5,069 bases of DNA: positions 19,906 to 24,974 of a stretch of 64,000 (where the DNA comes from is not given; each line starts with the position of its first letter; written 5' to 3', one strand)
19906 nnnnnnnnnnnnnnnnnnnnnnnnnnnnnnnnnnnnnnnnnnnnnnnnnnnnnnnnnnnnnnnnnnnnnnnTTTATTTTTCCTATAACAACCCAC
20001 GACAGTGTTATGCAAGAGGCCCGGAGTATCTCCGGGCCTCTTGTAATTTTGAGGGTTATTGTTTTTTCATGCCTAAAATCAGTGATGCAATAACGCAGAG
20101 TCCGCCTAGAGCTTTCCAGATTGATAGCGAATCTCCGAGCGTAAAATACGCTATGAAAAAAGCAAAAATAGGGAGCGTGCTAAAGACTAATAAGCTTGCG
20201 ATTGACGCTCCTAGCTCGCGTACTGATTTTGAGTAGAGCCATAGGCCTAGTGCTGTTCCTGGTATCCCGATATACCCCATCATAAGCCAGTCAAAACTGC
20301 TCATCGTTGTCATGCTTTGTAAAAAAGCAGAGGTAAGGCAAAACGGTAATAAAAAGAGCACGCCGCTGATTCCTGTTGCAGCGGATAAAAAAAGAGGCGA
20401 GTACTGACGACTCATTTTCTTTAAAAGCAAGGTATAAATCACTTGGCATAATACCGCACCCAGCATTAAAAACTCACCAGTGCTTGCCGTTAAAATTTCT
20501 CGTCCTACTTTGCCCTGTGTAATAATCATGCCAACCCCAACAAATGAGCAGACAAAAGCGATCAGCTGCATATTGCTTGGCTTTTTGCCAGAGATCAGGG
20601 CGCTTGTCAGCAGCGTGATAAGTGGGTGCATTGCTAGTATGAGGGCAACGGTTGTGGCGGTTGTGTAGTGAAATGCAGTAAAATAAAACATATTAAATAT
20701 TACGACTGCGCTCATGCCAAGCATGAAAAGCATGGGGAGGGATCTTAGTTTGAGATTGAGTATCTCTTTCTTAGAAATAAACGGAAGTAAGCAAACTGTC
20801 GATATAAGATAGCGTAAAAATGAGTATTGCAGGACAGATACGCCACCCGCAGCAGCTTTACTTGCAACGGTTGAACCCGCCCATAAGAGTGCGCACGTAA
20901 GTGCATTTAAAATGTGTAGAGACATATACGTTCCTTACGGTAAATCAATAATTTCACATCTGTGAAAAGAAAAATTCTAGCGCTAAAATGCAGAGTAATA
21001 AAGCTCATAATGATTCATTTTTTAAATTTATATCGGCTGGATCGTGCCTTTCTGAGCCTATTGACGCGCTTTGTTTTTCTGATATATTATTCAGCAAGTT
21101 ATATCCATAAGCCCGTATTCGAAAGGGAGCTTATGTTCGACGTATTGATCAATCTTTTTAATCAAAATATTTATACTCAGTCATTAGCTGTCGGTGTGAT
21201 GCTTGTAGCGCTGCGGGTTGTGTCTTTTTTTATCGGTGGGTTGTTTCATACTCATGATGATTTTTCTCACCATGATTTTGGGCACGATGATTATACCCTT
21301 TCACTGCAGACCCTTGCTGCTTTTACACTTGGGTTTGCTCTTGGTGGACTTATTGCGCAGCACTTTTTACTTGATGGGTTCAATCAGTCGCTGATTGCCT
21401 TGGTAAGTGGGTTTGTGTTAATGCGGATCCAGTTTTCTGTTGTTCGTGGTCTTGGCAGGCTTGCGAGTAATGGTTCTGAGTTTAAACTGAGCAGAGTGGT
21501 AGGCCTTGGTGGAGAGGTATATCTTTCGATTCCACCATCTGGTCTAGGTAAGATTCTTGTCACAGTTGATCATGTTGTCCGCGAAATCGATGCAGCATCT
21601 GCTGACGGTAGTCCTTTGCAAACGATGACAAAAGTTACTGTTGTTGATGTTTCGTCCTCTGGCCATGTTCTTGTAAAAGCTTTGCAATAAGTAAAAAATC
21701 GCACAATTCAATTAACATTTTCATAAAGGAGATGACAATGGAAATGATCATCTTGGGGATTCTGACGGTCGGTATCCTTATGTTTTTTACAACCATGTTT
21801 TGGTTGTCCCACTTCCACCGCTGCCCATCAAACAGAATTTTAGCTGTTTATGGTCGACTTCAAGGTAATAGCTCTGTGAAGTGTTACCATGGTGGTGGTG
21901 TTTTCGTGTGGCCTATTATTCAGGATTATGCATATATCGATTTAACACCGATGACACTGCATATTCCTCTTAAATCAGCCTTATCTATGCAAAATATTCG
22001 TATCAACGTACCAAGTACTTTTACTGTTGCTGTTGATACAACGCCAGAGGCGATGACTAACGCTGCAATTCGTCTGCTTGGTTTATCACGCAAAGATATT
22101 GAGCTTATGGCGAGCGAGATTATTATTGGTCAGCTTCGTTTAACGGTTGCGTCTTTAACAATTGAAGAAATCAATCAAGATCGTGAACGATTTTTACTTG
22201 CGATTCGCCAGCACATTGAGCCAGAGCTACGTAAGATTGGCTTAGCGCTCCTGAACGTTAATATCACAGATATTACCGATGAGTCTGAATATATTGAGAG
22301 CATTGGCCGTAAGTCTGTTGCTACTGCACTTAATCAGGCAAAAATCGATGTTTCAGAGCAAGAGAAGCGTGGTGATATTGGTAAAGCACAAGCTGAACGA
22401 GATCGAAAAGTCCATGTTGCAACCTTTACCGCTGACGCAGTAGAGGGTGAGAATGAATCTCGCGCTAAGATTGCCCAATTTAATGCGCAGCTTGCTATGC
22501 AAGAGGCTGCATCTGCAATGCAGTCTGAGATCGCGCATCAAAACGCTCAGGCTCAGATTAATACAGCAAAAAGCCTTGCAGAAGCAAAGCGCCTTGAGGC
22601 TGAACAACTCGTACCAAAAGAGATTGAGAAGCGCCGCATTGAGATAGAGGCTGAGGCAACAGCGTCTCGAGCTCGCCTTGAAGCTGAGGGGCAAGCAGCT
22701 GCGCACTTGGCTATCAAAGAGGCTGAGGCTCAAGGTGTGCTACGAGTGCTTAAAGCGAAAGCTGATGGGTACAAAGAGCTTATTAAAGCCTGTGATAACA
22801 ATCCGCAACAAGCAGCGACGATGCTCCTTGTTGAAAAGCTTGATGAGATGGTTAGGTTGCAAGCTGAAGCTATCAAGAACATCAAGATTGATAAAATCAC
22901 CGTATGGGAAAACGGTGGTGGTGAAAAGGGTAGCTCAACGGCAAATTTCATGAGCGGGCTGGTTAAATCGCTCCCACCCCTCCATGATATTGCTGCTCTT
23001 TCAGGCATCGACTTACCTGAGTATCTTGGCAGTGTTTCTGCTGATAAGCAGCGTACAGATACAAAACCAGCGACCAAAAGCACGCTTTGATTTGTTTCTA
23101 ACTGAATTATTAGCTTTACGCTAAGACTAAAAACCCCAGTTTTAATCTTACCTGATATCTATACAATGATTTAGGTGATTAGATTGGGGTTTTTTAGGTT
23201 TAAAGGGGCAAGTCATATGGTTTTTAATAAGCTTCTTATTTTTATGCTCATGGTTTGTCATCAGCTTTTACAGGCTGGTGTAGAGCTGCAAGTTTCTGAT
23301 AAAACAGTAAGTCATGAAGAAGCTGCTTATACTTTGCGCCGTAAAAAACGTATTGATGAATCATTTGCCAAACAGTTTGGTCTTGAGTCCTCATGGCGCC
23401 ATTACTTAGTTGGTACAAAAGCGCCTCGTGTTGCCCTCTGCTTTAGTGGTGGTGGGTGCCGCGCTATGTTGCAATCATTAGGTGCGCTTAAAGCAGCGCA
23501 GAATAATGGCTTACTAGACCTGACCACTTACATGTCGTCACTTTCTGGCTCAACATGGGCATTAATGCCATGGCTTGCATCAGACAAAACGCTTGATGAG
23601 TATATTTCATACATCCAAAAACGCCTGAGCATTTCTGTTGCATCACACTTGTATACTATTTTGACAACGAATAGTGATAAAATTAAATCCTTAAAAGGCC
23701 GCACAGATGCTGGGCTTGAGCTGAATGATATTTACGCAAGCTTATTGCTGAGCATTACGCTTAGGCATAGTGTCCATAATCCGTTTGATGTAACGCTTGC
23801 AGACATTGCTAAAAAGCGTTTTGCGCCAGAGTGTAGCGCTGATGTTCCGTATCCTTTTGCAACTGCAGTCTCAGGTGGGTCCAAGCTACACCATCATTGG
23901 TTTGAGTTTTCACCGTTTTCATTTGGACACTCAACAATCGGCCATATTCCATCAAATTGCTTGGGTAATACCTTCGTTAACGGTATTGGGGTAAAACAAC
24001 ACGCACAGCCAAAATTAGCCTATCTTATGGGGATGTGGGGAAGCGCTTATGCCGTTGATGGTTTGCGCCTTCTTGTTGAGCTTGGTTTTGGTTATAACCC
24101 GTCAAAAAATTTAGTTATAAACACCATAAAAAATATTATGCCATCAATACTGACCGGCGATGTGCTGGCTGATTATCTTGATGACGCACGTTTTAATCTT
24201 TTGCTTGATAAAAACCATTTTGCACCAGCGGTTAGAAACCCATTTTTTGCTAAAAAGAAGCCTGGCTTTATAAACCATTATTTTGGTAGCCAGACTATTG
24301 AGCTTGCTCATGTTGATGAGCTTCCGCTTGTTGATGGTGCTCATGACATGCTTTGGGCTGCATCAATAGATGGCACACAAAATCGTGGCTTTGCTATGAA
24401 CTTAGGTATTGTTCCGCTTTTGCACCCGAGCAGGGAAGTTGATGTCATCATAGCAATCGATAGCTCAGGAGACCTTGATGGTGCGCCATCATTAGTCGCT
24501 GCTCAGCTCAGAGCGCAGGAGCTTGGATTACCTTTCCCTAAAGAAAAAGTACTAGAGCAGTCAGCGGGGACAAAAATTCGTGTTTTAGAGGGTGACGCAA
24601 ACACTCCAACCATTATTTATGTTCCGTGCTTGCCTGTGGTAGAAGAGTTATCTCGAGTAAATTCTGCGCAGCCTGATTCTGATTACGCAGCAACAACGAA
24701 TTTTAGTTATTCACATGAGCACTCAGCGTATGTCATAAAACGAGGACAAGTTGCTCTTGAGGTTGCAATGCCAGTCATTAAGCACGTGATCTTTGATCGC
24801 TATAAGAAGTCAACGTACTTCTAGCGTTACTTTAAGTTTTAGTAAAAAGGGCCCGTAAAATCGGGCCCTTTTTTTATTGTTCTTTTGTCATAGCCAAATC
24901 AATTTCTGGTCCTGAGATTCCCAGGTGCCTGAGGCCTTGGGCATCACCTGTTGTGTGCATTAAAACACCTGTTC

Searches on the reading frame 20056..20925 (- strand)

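Call 70: search_protein_families(library=pfam, proteins=[window:20056-20925:-], max_evalue=0.01)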
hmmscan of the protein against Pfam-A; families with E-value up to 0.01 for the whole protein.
window:20056-20925:- (289 aa): 1 family
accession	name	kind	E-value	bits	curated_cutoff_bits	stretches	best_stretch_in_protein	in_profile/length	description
PF00892.27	EamA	-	5.9e-41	140.4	28.2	2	5-135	4-134/135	EamA-like transporter family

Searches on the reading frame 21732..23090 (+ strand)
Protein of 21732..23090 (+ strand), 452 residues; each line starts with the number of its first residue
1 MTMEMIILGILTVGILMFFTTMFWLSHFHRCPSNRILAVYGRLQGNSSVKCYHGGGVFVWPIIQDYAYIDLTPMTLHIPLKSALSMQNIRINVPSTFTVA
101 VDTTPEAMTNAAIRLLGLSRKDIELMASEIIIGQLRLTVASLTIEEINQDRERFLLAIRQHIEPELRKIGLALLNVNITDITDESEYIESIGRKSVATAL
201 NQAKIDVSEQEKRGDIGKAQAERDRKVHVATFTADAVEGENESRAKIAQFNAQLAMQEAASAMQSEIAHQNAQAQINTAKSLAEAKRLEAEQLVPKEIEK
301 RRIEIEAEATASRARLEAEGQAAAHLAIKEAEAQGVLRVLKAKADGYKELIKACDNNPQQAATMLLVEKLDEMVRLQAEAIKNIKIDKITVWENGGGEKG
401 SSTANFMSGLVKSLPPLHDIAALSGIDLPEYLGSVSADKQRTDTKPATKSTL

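Call 19: search_protein_families(library=ncbifam, proteins=[window:21732-23090:+], max_evalue=0.00001)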
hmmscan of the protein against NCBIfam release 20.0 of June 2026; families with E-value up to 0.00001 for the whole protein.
window:21732-23090:+ (452 aa): 1 family
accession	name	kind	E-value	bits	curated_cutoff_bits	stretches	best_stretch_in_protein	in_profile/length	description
NF058507.1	FlotScfldFlot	equivalog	3.6e-45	154.9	700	2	10-276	4-278/477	flotillin lipid rafts scaffold protein FloT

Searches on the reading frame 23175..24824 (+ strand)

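Call 19: search_protein_families(library=ncbifam, proteins=[window:23175-24824:+], max_evalue=0.00001)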
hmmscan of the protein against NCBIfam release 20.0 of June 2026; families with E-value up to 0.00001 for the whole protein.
window:23175-24824:+ (549 aa): 0 families

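Call 47: search_protein_families(library=pfam, proteins=[window:23175-24824:+], max_evalue=0.01)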
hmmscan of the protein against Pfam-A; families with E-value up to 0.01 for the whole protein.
window:23175-24824:+ (549 aa): 1 family
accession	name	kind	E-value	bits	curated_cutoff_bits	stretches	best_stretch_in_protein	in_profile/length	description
PF01735.24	PLA2_B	-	1.2e-26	93.7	23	1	86-436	1-336/491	Lysophospholipase catalytic domain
